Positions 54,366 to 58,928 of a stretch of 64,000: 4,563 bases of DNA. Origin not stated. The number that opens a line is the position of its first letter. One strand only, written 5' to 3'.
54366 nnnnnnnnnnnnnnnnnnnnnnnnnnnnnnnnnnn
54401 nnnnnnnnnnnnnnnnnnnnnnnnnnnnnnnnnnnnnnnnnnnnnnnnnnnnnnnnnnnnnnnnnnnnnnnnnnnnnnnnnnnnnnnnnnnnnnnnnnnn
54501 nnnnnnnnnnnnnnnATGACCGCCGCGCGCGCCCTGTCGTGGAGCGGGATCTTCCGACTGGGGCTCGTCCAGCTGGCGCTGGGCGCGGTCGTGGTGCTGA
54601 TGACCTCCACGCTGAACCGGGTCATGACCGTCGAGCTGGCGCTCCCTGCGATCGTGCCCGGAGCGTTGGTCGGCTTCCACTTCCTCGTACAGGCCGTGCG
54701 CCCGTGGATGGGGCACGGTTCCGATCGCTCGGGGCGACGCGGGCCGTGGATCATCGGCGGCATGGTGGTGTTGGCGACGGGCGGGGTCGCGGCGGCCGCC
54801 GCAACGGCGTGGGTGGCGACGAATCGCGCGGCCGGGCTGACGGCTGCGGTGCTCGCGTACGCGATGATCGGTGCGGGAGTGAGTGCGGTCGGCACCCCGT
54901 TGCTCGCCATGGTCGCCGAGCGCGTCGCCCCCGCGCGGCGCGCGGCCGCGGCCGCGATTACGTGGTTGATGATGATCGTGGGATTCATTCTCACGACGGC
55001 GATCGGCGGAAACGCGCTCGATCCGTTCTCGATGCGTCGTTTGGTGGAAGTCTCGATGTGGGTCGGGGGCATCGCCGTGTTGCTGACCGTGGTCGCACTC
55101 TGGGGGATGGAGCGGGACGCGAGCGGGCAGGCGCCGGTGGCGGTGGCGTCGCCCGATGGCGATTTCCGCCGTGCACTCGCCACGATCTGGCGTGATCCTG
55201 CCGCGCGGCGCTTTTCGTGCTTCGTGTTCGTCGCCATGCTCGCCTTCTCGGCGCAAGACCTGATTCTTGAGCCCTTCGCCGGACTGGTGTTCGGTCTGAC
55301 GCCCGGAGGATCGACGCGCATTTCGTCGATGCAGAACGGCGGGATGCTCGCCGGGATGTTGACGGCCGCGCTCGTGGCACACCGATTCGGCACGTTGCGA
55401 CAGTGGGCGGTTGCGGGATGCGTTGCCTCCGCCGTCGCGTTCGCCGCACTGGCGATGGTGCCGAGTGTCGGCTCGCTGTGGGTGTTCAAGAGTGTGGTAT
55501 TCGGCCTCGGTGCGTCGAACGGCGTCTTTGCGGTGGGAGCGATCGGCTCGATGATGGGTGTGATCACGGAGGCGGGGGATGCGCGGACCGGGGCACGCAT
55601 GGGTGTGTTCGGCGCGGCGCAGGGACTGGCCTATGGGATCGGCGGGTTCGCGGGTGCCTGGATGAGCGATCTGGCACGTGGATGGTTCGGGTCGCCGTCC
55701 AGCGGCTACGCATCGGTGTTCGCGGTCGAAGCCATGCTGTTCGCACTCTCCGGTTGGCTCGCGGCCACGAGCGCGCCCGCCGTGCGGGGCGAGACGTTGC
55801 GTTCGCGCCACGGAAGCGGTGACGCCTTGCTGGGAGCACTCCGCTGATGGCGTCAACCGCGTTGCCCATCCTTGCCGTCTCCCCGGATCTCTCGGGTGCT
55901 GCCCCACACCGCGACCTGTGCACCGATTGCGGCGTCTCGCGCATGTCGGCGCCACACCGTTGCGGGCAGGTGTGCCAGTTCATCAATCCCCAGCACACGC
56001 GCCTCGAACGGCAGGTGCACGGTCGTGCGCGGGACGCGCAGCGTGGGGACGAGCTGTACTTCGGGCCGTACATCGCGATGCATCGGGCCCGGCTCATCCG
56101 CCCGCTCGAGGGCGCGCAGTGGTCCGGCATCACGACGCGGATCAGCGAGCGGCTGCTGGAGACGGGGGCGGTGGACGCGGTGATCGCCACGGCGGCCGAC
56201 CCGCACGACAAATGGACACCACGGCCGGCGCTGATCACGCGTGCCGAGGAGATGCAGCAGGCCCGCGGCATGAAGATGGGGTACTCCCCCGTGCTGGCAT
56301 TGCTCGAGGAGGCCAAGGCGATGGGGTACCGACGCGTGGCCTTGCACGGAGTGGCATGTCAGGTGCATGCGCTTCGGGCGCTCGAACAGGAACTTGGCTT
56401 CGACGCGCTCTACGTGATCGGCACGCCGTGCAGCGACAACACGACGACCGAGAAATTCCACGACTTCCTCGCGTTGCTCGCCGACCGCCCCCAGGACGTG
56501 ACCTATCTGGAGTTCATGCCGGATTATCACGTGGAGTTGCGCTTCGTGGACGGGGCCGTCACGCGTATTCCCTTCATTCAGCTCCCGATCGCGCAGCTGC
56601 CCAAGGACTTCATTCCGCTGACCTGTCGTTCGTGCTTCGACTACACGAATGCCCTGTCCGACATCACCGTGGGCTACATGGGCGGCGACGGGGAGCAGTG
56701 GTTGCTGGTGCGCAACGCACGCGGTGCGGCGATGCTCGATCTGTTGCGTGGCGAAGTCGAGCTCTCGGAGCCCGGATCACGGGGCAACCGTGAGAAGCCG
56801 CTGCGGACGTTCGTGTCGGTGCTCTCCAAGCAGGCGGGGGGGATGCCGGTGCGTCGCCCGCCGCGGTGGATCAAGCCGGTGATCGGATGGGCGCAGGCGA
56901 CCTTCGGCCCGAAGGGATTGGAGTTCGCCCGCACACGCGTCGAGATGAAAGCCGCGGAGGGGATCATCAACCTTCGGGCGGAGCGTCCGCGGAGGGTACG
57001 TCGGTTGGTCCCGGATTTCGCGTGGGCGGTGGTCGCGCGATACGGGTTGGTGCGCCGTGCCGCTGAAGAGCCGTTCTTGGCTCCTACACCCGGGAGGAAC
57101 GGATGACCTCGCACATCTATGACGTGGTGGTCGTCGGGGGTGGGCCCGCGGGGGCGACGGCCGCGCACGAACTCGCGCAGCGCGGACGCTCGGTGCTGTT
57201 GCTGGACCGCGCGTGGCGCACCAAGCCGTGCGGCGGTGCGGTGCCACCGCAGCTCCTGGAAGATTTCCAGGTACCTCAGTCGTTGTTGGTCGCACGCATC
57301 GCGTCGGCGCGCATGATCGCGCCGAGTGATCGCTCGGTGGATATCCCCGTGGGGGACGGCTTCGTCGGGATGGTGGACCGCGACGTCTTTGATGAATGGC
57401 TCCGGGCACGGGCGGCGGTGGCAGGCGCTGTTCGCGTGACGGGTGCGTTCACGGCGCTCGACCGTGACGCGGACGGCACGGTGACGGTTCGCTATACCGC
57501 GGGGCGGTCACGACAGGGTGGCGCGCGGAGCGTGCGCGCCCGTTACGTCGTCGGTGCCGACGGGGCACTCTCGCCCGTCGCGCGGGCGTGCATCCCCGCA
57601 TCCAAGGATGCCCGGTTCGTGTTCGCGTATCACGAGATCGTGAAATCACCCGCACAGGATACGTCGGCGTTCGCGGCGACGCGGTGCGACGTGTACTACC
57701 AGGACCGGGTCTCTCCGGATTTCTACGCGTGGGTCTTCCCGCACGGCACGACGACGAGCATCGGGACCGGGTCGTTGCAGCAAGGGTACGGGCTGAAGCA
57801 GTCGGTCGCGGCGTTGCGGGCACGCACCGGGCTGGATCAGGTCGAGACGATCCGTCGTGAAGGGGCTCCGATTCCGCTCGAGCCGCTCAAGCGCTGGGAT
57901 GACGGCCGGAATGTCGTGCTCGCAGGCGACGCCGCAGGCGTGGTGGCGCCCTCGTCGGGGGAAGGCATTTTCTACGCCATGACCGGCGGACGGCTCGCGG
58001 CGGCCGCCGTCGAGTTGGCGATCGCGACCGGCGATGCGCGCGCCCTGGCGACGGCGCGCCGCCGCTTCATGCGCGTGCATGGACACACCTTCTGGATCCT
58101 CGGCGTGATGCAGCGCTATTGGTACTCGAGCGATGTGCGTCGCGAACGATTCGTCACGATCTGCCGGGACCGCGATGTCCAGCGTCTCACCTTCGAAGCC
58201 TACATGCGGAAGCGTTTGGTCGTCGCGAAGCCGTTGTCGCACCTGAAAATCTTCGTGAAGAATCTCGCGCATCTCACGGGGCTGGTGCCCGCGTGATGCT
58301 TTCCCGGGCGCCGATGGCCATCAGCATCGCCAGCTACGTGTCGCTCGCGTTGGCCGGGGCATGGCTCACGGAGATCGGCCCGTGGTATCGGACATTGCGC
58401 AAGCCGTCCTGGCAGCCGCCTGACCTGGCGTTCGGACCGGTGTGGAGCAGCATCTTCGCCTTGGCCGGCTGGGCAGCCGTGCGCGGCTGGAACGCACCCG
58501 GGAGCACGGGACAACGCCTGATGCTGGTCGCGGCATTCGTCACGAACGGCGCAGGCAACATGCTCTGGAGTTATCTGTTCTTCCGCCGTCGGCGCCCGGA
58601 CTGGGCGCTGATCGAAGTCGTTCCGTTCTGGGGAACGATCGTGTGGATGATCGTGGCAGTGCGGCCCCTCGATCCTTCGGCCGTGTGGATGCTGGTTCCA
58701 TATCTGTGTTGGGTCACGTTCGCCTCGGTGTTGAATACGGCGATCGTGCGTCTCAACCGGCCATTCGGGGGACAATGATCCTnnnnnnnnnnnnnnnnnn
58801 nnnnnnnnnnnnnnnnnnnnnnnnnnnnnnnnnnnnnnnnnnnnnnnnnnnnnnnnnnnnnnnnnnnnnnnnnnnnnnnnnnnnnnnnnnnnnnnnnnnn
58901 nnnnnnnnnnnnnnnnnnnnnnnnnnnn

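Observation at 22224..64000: Near-complete type-2 photosynthesis gene cluster with a non-canonical order, next to flanks that do not look proteobacterial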

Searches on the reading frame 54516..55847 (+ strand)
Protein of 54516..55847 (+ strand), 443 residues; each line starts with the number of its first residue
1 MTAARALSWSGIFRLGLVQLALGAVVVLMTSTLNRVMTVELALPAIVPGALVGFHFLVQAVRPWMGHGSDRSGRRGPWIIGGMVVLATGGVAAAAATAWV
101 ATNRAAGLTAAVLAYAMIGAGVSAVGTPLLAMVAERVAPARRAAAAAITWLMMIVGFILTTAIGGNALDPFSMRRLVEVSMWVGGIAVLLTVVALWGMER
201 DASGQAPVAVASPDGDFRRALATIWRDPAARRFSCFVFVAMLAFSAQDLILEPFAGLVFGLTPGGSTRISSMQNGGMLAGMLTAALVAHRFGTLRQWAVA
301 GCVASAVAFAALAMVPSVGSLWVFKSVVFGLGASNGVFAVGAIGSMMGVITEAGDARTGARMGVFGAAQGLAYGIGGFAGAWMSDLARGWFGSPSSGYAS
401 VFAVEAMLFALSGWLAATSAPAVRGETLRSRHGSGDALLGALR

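Call 7: search_protein_families(library=ncbifam, proteins=[window:54516-55847:+])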
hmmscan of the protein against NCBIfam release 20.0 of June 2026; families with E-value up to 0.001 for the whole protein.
window:54516-55847:+ (443 aa): 0 families

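Call 20: search_protein_families(library=pfam, max_evalue=0.01, proteins=[window:54516-55847:+])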
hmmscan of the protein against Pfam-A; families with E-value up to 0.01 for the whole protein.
window:54516-55847:+ (443 aa): 3 families
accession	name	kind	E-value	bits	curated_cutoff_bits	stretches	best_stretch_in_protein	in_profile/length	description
PF03209.21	PUCC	-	1.3e-84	285.1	21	1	32-412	1-389/401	PUCC protein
PF07690.21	MFS_1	-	1.3e-10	41.2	33.4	1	36-338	22-311/347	Major Facilitator Superfamily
PF03092.22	BT1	-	7.1e-06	25.4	22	1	28-349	7-272/432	BT1 family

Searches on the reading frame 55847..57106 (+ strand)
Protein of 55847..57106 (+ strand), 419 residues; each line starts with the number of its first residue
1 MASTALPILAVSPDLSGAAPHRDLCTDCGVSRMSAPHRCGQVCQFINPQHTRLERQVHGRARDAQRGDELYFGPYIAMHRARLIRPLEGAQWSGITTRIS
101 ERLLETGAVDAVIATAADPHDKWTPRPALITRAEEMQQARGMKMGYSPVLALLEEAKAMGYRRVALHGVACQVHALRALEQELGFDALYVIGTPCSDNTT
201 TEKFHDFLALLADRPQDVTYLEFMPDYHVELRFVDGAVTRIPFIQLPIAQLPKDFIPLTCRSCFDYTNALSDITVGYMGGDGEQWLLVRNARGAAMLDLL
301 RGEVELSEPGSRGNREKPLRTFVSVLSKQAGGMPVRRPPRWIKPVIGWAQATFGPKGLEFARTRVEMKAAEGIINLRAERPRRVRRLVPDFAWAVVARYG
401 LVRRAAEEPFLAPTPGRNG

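Call 7: search_protein_families(library=ncbifam, proteins=[window:55847-57106:+])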
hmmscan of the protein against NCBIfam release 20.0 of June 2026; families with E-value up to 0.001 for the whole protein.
window:55847-57106:+ (419 aa): 4 families
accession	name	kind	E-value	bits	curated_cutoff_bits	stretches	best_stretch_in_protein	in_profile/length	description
NF040616.1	F420_dehyd_FpoF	exception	1e-22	80.6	475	1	90-309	90-302/337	F420H2 dehydrogenase subunit FpoF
NF006808.0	PRK09326.1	equivalog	1.1e-22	80.3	444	1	89-309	90-303/341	F420H2 dehydrogenase subunit F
NF006807.0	PRK09325.1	subfamily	7.3e-22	77.7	269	1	86-298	20-233/283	coenzyme F420-reducing hydrogenase subunit beta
TIGR03289.1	frhB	equivalog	6.5e-16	58.2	331.5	1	86-298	17-230/275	coenzyme F420 hydrogenase subunit beta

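Call 36: search_protein_families(library=pfam, max_evalue=0.01, proteins=[window:55847-57106:+])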
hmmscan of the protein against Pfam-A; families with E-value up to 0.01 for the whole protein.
window:55847-57106:+ (419 aa): 2 families
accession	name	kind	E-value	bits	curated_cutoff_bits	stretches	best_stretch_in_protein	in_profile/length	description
PF04432.18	FrhB_FdhB_C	-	3.1e-24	86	23.3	1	162-308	2-146/150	Coenzyme F420 hydrogenase/dehydrogenase, beta subunit C terminus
PF04422.18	FrhB_FdhB_N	-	6.3e-21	74.8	22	1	78-154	1-78/78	Coenzyme F420 hydrogenase/dehydrogenase, beta subunit N-term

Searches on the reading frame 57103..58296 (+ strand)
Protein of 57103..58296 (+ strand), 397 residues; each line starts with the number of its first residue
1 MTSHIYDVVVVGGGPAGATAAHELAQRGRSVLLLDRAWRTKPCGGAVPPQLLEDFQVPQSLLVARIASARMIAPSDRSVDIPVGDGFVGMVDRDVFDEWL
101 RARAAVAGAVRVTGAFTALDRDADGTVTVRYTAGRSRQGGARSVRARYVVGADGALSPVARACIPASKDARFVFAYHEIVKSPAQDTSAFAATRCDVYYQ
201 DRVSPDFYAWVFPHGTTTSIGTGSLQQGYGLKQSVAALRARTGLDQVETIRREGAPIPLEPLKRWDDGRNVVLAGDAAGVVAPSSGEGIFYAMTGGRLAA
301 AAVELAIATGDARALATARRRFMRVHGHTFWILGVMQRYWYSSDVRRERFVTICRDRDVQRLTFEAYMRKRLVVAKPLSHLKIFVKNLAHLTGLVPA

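Call 7: search_protein_families(library=ncbifam, proteins=[window:57103-58296:+])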
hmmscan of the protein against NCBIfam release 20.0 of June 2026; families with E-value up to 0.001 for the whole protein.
window:57103-58296:+ (397 aa): 71 families (the best 25 are shown)
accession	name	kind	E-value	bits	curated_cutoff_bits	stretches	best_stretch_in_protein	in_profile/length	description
TIGR02023.1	BchP-ChlP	subfamily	2.5e-153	510.7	343.3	1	6-392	1-387/388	geranylgeranyl diphosphate reductase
TIGR02028.1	ChlP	equivalog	1.5e-79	267.6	505.3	1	8-391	3-396/398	geranylgeranyl reductase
TIGR02032.1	GG-red-SF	subfamily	6.8e-72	242.7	158.8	1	6-303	1-297/297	geranylgeranyl reductase family protein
NF041080.1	DGGGPL_reductase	equivalog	3.3e-28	98.8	580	1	6-338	2-348/447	digeranylgeranylglycerophospholipid reductase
NF008519.0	PRK11445.1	equivalog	9.6e-19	67.8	303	1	5-303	3-300/355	FAD-binding protein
NF049967.1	QhpG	equivalog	2.6e-17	62.9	240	2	8-161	1-146/423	flavin-dependent monooxygenase QhpG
NF004829.0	PRK06183.1-3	subfamily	2.6e-17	62.8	390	2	4-38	7-41/520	bifunctional 3-(3-hydroxy-phenyl)propionate/3-hydroxycinnamic acid hydroxylase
NF041160.1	DGGPL_Thplmales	equivalog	2.8e-17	62.7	780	1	5-311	3-318/396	digeranylgeranylglycerophospholipid reductase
NF045655.1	MkRedMenJ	equivalog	2.2e-16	59.8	700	1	7-304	6-316/406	menaquinone reductase MenJ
NF004780.0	PRK06126.1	subfamily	5.6e-13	48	445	2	6-38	9-41/552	hypothetical protein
NF004832.0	PRK06184.1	subfamily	1.9e-12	46.7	476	2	4-38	5-39/506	hypothetical protein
NF041385.1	Dggglyphlred_Halo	equivalog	2.4e-11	42.8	700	1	4-218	3-216/405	digeranylgeranylglycerophospholipid reductase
NF038174.1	maturase_GoxB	equivalog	1.7e-10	40.5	400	0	7-39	2-34/358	glycine oxidase maturase GoxB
NF005452.0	PRK07045.1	equivalog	1.9e-10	40.2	397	0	1-46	1-46/388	putative monooxygenase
NF046068.1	AkvoneHdxseDnrF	equivalog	3e-10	39.6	650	1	85-160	100-173/439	aklavinone 12-hydroxylase DnrF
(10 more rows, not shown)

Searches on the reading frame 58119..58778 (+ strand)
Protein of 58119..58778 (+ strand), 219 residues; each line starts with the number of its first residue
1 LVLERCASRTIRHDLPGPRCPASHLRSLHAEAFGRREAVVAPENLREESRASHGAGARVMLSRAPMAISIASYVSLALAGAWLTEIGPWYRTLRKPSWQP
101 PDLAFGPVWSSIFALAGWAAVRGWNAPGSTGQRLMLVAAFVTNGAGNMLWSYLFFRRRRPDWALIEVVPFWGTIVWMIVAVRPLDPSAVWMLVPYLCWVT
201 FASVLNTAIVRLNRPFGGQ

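Call 20: search_protein_families(library=pfam, max_evalue=0.01, proteins=[window:58119-58778:+])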
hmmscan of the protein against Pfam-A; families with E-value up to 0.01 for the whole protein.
window:58119-58778:+ (219 aa): 1 family
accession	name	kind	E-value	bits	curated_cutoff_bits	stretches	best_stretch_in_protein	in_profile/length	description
PF03073.20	TspO_MBR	-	8.1e-39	133.1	24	1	73-210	5-144/145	TspO/MBR family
